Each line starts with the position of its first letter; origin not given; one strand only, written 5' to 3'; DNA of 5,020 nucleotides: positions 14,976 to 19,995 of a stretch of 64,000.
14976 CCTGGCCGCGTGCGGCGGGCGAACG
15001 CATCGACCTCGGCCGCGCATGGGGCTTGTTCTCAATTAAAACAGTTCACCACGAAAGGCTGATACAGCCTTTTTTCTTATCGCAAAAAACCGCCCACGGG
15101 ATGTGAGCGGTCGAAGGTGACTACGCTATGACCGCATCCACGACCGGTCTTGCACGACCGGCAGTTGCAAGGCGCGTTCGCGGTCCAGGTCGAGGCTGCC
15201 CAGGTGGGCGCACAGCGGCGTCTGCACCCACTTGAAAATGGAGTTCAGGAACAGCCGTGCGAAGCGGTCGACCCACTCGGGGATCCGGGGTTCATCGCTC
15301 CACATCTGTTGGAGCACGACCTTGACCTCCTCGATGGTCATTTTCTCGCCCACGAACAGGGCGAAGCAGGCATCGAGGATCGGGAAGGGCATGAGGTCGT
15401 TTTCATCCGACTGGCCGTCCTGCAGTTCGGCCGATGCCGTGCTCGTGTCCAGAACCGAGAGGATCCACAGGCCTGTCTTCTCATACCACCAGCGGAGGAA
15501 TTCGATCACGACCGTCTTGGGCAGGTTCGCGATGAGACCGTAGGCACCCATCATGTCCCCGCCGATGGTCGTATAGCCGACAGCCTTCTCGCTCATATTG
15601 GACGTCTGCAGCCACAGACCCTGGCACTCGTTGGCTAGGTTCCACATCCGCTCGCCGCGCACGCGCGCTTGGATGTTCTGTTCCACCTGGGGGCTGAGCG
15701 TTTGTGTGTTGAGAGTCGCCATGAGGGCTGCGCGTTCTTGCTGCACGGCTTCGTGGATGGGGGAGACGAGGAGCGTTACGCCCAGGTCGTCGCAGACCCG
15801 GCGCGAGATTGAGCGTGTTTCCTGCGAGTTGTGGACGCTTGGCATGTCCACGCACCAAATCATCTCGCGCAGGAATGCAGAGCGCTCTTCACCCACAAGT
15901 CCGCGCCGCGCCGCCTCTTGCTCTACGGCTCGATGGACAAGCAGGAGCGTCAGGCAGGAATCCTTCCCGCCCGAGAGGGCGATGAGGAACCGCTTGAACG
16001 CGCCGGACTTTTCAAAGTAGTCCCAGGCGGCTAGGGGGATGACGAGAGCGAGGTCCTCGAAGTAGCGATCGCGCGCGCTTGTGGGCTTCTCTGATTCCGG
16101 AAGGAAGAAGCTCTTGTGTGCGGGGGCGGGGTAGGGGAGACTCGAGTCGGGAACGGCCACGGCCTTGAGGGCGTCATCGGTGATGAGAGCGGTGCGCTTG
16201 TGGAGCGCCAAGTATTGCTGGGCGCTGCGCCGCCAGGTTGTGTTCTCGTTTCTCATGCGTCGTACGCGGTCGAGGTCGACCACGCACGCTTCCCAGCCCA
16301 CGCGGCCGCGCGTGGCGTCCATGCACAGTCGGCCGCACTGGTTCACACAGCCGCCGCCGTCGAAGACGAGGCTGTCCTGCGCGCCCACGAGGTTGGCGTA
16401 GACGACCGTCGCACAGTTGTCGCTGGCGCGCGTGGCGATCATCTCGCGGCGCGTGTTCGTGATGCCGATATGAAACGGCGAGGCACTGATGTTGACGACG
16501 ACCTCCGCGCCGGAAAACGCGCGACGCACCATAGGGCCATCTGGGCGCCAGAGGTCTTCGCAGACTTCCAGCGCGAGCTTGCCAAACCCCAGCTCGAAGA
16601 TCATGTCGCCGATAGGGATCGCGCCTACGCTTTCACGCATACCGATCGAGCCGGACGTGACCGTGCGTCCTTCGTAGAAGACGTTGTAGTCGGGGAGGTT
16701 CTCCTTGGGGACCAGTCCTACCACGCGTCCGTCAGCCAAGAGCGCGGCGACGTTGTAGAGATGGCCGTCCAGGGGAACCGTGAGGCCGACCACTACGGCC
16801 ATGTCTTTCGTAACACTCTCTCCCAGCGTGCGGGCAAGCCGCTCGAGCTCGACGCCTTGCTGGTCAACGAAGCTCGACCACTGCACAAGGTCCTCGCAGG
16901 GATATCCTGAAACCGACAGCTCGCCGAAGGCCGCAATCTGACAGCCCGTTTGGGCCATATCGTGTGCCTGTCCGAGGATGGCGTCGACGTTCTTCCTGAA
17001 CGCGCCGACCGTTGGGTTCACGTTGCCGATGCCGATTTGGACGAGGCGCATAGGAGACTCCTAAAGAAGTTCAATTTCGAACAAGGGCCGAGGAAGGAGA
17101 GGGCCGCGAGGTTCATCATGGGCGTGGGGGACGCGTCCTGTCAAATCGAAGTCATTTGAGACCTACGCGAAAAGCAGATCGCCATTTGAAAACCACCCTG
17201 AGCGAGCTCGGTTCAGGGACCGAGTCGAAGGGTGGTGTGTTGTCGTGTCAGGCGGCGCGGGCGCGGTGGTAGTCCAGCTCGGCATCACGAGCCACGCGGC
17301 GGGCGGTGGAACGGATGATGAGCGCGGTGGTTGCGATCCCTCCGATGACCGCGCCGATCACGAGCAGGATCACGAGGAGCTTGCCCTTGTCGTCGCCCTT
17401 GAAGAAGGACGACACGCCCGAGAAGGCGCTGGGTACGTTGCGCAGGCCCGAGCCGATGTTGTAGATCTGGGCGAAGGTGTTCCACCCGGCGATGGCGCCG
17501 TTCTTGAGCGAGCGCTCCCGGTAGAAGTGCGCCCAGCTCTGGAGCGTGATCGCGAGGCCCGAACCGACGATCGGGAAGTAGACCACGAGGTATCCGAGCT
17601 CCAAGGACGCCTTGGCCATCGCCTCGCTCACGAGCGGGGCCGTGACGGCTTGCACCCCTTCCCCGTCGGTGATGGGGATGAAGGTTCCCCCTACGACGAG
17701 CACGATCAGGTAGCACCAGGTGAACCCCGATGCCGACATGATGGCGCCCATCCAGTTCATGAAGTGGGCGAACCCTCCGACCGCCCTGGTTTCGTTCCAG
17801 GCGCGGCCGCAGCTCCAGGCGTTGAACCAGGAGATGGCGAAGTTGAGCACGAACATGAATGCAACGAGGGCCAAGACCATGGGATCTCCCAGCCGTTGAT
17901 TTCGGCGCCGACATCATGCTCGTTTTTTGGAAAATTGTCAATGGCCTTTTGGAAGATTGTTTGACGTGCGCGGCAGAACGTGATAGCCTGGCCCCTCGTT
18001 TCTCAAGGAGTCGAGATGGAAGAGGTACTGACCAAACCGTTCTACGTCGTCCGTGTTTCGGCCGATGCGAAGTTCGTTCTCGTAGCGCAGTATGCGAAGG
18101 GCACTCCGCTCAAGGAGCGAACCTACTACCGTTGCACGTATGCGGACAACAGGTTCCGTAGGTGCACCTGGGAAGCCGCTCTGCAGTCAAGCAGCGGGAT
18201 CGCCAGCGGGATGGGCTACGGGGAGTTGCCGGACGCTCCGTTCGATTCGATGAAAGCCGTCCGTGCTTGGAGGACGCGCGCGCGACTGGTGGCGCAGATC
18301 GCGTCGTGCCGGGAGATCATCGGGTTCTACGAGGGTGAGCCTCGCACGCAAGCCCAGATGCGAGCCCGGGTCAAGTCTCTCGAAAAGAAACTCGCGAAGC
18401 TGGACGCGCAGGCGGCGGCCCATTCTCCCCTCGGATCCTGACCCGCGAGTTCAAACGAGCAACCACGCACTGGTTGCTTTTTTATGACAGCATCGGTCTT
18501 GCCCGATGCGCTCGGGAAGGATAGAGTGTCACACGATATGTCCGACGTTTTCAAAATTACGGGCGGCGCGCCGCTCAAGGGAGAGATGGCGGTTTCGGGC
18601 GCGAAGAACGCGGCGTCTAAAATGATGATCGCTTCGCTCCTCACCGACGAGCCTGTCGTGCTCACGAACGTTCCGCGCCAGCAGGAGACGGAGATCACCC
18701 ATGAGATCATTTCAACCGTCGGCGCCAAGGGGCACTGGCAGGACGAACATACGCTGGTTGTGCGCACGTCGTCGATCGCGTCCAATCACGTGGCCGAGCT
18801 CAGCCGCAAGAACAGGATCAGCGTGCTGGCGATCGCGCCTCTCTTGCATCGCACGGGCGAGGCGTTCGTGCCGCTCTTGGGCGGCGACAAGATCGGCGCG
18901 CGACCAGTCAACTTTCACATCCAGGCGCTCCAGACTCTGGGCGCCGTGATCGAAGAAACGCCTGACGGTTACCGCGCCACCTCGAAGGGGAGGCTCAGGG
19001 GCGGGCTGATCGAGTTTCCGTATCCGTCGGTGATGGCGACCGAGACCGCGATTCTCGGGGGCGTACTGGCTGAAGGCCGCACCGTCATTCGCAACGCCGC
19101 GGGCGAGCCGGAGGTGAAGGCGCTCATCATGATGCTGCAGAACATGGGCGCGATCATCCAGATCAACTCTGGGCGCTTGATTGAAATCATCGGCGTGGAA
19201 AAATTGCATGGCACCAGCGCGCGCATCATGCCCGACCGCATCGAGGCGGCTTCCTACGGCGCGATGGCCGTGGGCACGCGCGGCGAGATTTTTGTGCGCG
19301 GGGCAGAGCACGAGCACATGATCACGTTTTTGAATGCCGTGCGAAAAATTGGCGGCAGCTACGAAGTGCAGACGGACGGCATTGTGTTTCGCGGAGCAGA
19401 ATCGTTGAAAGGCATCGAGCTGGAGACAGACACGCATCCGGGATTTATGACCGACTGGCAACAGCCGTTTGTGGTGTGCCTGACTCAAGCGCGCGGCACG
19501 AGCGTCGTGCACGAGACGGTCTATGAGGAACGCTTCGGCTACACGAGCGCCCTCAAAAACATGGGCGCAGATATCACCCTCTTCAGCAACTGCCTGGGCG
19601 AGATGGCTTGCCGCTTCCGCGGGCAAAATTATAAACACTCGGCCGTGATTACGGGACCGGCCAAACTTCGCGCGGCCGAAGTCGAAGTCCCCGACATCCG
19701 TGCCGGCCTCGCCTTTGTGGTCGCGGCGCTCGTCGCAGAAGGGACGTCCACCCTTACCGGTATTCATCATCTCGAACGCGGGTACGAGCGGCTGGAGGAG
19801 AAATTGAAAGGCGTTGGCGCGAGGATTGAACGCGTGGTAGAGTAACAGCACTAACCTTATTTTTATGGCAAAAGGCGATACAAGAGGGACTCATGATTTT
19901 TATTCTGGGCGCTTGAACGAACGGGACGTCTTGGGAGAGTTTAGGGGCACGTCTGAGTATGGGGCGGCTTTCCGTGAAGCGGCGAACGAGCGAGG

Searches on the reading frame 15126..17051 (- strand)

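Call 54: search_protein_families(library=pfam, proteins=[window:15126-17051:-], max_evalue=0.0001)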
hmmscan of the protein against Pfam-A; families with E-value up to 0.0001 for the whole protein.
window:15126-17051:- (641 aa): 2 families
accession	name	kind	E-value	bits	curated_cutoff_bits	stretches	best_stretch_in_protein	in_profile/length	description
PF02540.23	NAD_synthase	-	5.2e-27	95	21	1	344-578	11-216/242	NAD synthase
PF00795.27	CN_hydrolase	-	2.8e-14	53.5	23.2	1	8-232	9-219/256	Carbon-nitrogen hydrolase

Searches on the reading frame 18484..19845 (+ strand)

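Call 55: search_protein_families(library=pfam, proteins=[window:18484-19845:+], max_evalue=0.0001)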
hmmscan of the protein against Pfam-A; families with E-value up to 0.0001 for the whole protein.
window:18484-19845:+ (453 aa): 1 family
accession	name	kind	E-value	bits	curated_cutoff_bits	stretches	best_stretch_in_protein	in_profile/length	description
PF00275.25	EPSP_synthase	-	6.8e-70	236.3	22.8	1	26-441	2-417/417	EPSP synthase (3-phosphoshikimate 1-carboxyvinyltransferase)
